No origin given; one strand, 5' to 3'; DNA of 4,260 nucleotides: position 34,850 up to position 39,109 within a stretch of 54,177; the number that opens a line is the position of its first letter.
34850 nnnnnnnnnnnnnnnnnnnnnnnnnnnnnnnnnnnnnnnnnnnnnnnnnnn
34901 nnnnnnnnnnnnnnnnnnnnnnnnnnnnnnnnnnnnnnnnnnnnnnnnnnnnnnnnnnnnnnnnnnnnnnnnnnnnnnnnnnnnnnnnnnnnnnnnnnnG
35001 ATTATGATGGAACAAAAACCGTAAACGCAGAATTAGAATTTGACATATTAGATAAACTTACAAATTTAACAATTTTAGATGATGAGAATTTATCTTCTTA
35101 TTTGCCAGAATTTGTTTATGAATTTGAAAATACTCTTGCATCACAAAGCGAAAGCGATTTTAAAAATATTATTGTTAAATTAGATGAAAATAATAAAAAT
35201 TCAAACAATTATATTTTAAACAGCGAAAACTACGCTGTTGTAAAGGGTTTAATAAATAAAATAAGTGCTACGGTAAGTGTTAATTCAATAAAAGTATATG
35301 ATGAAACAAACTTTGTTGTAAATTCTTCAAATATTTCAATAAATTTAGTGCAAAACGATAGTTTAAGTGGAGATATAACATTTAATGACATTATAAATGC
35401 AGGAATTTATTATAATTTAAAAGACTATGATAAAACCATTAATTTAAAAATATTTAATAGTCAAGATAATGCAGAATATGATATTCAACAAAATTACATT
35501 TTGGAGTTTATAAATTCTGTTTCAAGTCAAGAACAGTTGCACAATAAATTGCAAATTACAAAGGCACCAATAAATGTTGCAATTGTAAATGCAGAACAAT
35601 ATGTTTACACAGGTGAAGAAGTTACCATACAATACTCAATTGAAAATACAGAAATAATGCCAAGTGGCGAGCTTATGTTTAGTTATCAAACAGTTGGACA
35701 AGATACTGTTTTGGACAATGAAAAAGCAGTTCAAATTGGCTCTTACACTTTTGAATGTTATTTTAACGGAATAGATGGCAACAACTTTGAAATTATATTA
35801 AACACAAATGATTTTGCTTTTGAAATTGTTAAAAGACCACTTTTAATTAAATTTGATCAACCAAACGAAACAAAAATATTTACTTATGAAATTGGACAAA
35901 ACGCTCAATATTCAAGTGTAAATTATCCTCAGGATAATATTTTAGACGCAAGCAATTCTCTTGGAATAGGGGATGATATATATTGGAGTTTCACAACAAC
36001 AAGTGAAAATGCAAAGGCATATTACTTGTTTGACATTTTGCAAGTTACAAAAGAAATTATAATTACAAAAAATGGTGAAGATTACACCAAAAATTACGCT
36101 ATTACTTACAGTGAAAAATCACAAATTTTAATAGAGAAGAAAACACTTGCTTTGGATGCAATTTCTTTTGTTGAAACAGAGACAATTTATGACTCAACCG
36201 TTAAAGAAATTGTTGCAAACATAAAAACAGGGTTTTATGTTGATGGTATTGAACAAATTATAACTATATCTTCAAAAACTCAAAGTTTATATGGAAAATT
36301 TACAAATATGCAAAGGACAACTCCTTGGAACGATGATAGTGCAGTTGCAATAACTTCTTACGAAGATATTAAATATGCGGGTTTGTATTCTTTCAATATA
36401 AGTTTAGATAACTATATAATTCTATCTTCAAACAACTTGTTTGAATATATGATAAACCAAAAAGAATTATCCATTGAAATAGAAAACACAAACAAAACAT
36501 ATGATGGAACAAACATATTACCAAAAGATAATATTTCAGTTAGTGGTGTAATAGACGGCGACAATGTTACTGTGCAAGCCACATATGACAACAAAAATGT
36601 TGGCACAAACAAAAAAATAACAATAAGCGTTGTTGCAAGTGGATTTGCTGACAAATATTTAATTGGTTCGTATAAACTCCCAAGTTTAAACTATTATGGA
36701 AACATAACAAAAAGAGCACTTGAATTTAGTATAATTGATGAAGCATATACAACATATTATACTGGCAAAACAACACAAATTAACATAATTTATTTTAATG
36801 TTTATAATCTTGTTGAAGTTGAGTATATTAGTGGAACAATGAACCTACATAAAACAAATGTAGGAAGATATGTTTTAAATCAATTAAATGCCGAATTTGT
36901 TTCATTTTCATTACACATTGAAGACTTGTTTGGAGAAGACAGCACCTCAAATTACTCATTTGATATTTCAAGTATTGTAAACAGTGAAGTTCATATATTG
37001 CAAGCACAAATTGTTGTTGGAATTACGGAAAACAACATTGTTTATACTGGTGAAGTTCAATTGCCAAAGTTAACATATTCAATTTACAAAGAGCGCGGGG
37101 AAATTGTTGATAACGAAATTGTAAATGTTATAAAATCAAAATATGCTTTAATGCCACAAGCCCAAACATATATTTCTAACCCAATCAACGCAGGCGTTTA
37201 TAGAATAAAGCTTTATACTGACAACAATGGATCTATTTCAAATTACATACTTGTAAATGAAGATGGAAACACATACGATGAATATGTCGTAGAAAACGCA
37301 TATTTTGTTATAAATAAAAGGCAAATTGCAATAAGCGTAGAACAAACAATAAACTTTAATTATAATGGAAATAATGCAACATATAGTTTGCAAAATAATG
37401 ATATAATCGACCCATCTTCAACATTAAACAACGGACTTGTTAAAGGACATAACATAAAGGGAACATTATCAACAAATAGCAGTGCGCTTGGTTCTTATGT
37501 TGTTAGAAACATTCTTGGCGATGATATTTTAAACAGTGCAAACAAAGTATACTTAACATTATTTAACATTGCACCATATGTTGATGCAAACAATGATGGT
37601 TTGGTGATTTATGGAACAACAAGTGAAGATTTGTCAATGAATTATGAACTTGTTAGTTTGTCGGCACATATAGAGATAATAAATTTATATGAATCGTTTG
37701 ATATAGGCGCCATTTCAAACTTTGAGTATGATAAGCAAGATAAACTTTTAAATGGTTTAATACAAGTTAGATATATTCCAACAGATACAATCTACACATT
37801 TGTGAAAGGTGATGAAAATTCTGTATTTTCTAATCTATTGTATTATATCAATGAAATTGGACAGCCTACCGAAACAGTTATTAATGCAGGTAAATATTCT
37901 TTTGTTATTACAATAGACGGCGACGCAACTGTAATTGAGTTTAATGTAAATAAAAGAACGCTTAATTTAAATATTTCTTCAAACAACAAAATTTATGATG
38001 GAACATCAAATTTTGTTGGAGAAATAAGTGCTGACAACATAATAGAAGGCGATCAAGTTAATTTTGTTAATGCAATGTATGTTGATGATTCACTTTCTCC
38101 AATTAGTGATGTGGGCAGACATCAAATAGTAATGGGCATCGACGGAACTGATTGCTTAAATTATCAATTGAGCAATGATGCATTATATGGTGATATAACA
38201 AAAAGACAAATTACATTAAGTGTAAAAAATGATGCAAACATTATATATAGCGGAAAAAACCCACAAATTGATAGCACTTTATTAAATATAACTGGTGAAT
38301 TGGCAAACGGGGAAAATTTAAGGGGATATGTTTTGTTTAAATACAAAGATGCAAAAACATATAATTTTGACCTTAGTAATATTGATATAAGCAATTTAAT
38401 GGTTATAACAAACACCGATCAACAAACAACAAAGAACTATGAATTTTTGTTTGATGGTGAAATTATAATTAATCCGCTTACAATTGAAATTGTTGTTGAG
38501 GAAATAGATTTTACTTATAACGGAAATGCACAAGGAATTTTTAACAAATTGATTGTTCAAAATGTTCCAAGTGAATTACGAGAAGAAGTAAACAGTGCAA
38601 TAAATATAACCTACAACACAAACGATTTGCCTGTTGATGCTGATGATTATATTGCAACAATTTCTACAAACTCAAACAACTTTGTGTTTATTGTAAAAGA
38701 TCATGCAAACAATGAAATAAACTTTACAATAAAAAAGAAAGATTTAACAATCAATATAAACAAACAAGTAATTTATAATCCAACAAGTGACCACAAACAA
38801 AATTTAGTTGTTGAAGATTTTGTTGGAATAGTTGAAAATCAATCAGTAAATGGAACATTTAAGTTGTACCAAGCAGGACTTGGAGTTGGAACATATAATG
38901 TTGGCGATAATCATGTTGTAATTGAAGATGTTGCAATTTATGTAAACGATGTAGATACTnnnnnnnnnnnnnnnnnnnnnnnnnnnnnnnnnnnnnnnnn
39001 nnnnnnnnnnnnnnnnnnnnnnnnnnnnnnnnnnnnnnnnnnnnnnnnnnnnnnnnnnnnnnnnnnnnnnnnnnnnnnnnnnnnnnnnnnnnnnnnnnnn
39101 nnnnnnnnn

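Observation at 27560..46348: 6262-aa surface protein with mirror-like architecture and hydrophobic anchors at both ends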

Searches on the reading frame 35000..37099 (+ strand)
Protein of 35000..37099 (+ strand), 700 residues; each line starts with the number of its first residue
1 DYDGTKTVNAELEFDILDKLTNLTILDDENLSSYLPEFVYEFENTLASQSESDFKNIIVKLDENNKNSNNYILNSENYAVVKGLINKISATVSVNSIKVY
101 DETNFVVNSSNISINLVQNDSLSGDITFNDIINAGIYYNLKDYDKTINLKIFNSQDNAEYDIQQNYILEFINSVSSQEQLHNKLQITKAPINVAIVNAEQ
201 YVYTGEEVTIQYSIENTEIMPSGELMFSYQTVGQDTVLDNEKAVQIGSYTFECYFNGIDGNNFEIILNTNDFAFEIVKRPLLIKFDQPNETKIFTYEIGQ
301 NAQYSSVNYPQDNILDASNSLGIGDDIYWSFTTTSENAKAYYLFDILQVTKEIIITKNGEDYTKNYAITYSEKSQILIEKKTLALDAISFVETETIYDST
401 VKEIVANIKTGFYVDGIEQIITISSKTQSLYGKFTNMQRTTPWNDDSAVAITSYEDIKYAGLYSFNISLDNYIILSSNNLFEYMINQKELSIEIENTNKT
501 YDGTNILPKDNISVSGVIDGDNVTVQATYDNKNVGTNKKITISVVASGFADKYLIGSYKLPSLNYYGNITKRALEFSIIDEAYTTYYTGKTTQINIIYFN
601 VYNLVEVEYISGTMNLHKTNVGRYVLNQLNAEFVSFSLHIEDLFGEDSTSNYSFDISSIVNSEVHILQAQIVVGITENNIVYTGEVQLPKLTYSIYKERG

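Call 7: search_protein_families(library=pfam, proteins=[window:35000-37099:+], max_evalue=1)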
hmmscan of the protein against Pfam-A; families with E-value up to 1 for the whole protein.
window:35000-37099:+ (700 aa): 4 families
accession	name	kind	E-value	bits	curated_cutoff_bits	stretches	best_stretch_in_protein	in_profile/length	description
PF18657.6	YDG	-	2.5e-12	47.3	25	1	487-555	2-80/85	YDG domain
PF04076.19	BOF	-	0.0037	17.8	25.8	1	467-524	37-93/103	Bacterial OB fold (BOF) protein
PF11637.13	UvsW-1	-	0.12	13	25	0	391-409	11-29/56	UvsW.1 domain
PF08321.18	PPP5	-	0.12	13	23.5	0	157-184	46-73/93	PPP5 TPR repeat region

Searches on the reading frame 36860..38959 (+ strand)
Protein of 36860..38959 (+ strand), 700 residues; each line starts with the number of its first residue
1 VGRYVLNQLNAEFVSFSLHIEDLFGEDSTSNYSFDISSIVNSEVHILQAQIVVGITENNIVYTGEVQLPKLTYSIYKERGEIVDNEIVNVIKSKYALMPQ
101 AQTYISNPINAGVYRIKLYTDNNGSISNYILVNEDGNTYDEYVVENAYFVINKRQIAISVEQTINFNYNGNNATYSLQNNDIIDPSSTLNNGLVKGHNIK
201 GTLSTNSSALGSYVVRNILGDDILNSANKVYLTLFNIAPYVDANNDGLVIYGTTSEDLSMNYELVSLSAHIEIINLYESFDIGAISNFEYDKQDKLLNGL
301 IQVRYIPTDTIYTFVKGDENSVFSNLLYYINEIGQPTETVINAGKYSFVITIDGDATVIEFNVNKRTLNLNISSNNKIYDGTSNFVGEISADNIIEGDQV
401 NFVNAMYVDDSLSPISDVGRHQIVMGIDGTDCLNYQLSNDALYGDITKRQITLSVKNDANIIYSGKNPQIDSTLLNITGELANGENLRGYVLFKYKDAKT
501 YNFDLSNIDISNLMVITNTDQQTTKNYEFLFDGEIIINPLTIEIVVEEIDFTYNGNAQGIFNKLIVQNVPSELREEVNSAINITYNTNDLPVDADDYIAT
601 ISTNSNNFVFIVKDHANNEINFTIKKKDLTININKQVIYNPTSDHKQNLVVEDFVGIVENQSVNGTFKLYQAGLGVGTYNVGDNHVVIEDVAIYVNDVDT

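Call 7: search_protein_families(library=pfam, proteins=[window:36860-38959:+], max_evalue=1)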
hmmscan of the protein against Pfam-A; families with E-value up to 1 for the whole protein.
window:36860-38959:+ (700 aa): 1 family
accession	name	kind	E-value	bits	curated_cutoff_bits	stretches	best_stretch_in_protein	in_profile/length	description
PF05370.16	DUF749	-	0.042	14.4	25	1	571-638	12-82/87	Domain of unknown function (DUF749)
